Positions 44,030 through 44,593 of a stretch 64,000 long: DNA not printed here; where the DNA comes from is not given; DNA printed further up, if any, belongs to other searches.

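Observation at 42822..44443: Leaderless astacin-signature metalloprotease paired with a small two-TM protein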

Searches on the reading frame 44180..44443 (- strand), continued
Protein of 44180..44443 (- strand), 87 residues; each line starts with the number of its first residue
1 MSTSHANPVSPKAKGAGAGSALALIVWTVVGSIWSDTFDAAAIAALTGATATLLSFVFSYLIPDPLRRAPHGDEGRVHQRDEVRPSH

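Call 61: find_encoding_contigs(protein=P0183, flank=5000, max_places=2)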
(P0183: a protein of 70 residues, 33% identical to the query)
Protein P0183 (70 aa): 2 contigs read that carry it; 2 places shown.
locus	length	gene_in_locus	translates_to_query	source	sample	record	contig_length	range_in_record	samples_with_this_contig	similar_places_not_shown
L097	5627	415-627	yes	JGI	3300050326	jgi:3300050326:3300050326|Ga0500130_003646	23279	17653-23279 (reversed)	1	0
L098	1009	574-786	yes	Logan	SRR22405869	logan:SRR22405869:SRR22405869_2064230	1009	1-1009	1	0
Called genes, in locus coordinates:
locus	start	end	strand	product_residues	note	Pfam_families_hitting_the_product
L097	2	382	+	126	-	?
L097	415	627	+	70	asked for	-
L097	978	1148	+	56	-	-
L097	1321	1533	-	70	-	-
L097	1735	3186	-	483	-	PF01565:FAD_binding_4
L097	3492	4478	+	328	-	PF14378:PAP2_3, PF01569:PAP2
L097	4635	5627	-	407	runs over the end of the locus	-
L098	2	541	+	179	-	?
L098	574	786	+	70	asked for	-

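Call 63: search_dna_similar(query=window:44180-44443:-, collection=phages, mode=protein, max_evalue=1, max_rows=20)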
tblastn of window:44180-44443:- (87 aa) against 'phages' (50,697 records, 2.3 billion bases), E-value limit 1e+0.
No match.

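Call 64: search_dna_similar(query=window:44180-44443:-, collection=plasmids, mode=protein, max_evalue=0.01, max_rows=20)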
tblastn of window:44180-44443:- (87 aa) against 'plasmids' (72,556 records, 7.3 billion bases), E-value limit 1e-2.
No match.

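Call 72: find_encoding_contigs(protein=P0163, flank=5000, max_places=2)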
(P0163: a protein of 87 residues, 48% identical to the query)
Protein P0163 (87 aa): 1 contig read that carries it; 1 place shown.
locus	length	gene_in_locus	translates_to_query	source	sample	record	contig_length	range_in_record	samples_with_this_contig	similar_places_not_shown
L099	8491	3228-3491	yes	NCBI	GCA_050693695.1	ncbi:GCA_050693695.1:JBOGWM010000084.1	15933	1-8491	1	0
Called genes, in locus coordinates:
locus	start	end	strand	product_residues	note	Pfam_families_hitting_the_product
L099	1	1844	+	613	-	PF03699:UPF0182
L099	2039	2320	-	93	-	PF14659:Phage_int_SAM_3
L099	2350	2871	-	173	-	PF00856:SET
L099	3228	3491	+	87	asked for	-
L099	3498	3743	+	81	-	-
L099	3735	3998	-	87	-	-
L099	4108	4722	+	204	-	PF04542:Sigma70_r2, PF22029:PhyR_sigma2 (weak), PF08281:Sigma70_r4_2, PF04545:Sigma70_r4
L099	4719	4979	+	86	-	PF13490:zf-HC2 (weak)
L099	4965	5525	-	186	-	PF17248:DUF5317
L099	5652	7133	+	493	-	PF12282:GAF_PdtaS, PF07536:HWE_HK, PF07568:HisKA_2, PF13581:HATPase_c_2 (weak), PF02518:HATPase_c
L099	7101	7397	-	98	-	PF02467:Whib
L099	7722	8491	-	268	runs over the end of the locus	PF02735:Ku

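Call 73: find_encoding_contigs(protein=P0235, flank=5000, max_places=4)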
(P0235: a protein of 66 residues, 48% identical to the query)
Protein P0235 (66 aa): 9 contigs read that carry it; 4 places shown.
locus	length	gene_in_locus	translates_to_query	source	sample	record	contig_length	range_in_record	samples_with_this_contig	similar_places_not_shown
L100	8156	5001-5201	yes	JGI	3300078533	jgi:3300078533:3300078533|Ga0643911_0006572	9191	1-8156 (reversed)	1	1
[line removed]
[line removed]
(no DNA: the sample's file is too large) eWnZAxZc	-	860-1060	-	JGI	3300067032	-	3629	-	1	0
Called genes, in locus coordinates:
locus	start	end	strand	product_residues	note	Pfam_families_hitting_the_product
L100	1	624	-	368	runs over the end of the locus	-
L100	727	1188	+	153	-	PF04143:Sulf_transp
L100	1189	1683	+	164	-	PF04143:Sulf_transp, PF20398:DUF6691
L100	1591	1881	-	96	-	-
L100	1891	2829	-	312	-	PF03069:FmdA_AmdA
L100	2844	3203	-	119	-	PF00903:Glyoxalase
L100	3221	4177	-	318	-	PF03308:MeaB, PF00009:GTP_EFTU (faint), PF02492:cobW (faint), PF03029:ATP_bind_1 (faint)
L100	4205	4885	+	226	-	PF14602:Hexapep_2 (faint), PF00132:Hexapep (weak)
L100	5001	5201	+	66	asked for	-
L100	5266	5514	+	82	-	-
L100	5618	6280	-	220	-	PF01471:PG_binding_1, PF09374:PG_binding_3 (faint), PF06737:Transglycosylas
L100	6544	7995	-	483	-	PF00614:PLDc (faint), PF13091:PLDc_2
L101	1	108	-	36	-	?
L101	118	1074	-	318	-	PF03308:MeaB, PF00009:GTP_EFTU (faint), PF02492:cobW (faint), PF03029:ATP_bind_1 (faint)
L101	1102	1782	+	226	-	PF14602:Hexapep_2 (faint), PF00132:Hexapep (weak)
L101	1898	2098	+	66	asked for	-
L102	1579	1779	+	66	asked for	-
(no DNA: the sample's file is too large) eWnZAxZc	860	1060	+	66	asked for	-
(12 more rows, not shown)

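Call 74: search_protein_families(library=pfam, proteins=[L090:629-1525:+, L091:3556-4863:+, L099:3498-3743:+, L100:5266-5514:+, L100:5618-6280:-, L094:634-879:-, L091:2636-3511:+], max_evalue=0.05)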
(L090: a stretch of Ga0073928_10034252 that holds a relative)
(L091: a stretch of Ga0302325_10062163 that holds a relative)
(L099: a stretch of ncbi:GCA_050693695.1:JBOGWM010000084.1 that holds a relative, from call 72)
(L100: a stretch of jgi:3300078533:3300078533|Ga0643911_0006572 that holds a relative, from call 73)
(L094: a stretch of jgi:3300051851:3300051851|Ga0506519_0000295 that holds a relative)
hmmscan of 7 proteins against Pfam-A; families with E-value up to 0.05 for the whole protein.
L090:629-1525:+ (298 aa): 1 family
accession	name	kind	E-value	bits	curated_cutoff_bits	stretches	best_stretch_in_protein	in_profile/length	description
PF08924.17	Rv2525c_GlyHyd-like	-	5.1e-24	85.9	27.2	1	37-185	2-142/198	Rv2525c-like, glycoside hydrolase-like domain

L091:3556-4863:+ (435 aa): 1 family
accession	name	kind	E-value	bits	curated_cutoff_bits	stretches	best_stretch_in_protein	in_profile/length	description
PF13505.12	OMP_b-brl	-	0.0067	17.1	28.7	0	345-405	113-172/175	Outer membrane protein beta-barrel domain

L099:3498-3743:+ (81 aa): 1 family
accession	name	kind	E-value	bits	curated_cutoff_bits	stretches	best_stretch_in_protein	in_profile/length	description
PF19545.4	DUF6069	-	0.009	16.6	27.2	1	15-67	9-64/129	Family of unknown function (DUF6069)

L100:5266-5514:+ (82 aa): 1 family
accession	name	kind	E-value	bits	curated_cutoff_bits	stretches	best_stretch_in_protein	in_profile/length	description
PF11203.13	EccE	-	0.032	15.1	23.7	0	12-34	9-31/97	Putative type VII ESX secretion system translocon, EccE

L100:5618-6280:- (220 aa): 5 families
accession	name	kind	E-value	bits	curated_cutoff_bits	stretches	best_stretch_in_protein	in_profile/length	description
PF06737.19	Transglycosylas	-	7.8e-20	71.7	27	1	146-217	4-77/77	Transglycosylase-like domain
PF01471.23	PG_binding_1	-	2.1e-16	60.3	23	1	82-120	16-57/57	Putative peptidoglycan binding domain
PF09374.15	PG_binding_3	-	2.6e-08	34.4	24.6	2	74-101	3-33/76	Predicted Peptidoglycan domain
PF10464.14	Peptidase_U40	-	0.00029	21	27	0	158-205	93-138/212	Peptidase U40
PF01464.25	SLT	-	0.03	14.3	21.3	1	147-185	15-52/117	Transglycosylase SLT domain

L094:634-879:- (81 aa): 1 family
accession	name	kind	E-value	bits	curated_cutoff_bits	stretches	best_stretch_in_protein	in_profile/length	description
PF15062.11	ARL6IP6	-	0.0016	19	27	1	6-40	18-53/86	Haemopoietic lineage transmembrane helix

L091:2636-3511:+ (291 aa): 1 family
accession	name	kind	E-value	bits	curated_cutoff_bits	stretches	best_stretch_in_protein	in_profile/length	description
PF01183.26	Glyco_hydro_25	-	9.4e-19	68.9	27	1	50-231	11-172/180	Glycosyl hydrolases family 25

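Call 82: search_protein_families(library=pfam, proteins=[P0126, P0151, P0203, P0207, P0192, P0130, P0149, P0174, P0178, P0204], max_evalue=0.01)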
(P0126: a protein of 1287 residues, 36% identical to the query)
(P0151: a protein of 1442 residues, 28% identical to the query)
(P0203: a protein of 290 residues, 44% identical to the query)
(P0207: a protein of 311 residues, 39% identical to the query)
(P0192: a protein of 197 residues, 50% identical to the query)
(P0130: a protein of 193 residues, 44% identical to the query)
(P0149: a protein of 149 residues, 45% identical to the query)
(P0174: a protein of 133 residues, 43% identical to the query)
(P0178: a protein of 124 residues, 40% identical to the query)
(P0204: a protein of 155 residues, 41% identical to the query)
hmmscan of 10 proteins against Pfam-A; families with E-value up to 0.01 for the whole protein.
P0126 (1287 aa): 1 family
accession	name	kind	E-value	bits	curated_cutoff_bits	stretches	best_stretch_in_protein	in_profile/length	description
PF19814.4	DUF6297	-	2.1e-18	66.8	29.8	0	375-441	88-154/375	Family of unknown function (DUF6297)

P0151 (1442 aa): 4 families
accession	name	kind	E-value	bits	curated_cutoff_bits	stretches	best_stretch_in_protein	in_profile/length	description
PF16383.10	DUF4992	-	3.7e-31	108.7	29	0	148-224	66-144/183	Domain of unknown function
PF03736.22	EPTP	-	5.8e-10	39.5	21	0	178-185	34-41/42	EPTP domain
PF12570.13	DUF3750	-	2.1e-09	38.6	25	0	617-671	10-64/128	Protein of unknown function (DUF3750)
PF06926.16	Rep_Org_C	-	5.7e-06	27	27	0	1261-1284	68-91/95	Putative replisome organiser protein C-terminus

P0203 (290 aa): 1 family
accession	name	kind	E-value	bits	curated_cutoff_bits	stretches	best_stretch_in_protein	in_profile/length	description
PF01391.23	Collagen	-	1.3e-05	25.3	27.2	1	9-66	1-58/60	Collagen triple helix repeat (20 copies)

P0207 (311 aa): 2 families
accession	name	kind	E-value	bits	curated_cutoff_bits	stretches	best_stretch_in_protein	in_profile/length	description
PF13727.12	CoA_binding_3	-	0.0019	18.7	25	1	59-116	14-70/175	CoA-binding domain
PF07332.16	Phage_holin_3_6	-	0.0085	16.6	28.4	0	64-119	33-93/116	Putative Actinobacterial Holin-X, holin superfamily III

P0192 (197 aa): 0 families

P0130 (193 aa): 0 families

P0149 (149 aa): 0 families

P0174 (133 aa): 0 families

P0178 (124 aa): 0 families

P0204 (155 aa): 0 families
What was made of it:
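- Tried and rejected: Pfam suggests these are low-complexity artefacts (call 82).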

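Call 86: search_solved_structures(query=L091:3556-4863:+, max_evalue=1)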
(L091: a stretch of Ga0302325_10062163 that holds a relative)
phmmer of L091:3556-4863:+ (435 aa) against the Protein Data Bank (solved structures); distinct sequences matched with E-value up to 1: 108 (the best 60 are shown).
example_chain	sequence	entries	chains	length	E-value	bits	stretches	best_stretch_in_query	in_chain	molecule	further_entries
6jjp_A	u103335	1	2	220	0.0024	20.1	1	17-94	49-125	Heavy chain of MW11-h317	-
8p88_C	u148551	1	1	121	0.023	16.8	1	14-64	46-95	Nanobody C4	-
6tyl_C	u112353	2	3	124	0.03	16.5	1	31-82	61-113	Nanobody A | NB8109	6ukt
9wpi_B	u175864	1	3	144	0.078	15.1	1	17-84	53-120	Sb32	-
8ilx_C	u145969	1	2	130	0.096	14.8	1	15-66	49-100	LAM3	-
9qjs_F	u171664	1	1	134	0.17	14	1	15-70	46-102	a2NB16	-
5ifh_H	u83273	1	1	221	0.18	13.9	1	27-106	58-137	Heavy chain of the Fab fragment from BCR derived from the P11475 CLL clone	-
9ljj_M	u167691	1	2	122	0.18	13.9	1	18-82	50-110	nanobody B4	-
7t84_A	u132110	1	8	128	0.19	13.8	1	15-67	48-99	Nanobody AT118i4h32 G26D T57I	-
8e99_E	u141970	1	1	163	0.2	13.8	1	20-77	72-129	Nanobody 4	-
8pih_B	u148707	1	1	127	0.2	13.8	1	17-67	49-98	nanobody AM1-4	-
8pkc_C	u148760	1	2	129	0.2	13.8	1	17-67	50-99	AM1-4 nanobody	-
6x07_B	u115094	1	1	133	0.22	13.7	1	17-81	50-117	VHH-SAN12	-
32jg_A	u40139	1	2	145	0.22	13.6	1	18-72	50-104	Nanobody Nb3 against SOG1 NAC domain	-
8th4_B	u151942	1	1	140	0.22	13.6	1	15-71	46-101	AT118-L Nanobody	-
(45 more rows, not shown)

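Call 87: search_solved_structures(query=L085:4700-5947:+, max_evalue=1)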
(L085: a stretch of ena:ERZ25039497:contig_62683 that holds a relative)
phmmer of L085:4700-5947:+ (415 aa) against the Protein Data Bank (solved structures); distinct sequences matched with E-value up to 1: 1.
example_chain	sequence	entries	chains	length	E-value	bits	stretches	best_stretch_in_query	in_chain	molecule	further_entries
3zd8_A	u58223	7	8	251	0.29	13.2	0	320-400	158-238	PROTEIN XNI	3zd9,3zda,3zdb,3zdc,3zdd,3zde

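Call 91: search_protein_families(library=phrogs, alignment_id=A7, max_evalue=0.05)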
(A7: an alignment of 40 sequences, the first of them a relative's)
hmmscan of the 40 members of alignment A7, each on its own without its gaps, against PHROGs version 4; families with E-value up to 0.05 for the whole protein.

A. member 1, P0208 (85 aa): 2 families
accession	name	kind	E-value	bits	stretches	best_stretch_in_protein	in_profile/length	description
phrog_14111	-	unknown function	0.0011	20.4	1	17-83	11-78/97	-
phrog_126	-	lysis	0.0051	17.7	1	4-70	5-71/114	holin/anti-holin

B. families by the number of members that match (of 40 scanned): 8 families
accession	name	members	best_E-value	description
phrog_14111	-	23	1.2e-07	-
phrog_27250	-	3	0.0023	-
phrog_1350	-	2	0.00082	holin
phrog_9284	-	2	0.014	holin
phrog_126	-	1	0.0051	holin/anti-holin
phrog_982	-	1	0.0091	-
phrog_198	-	1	0.017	holin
phrog_16676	-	1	0.047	-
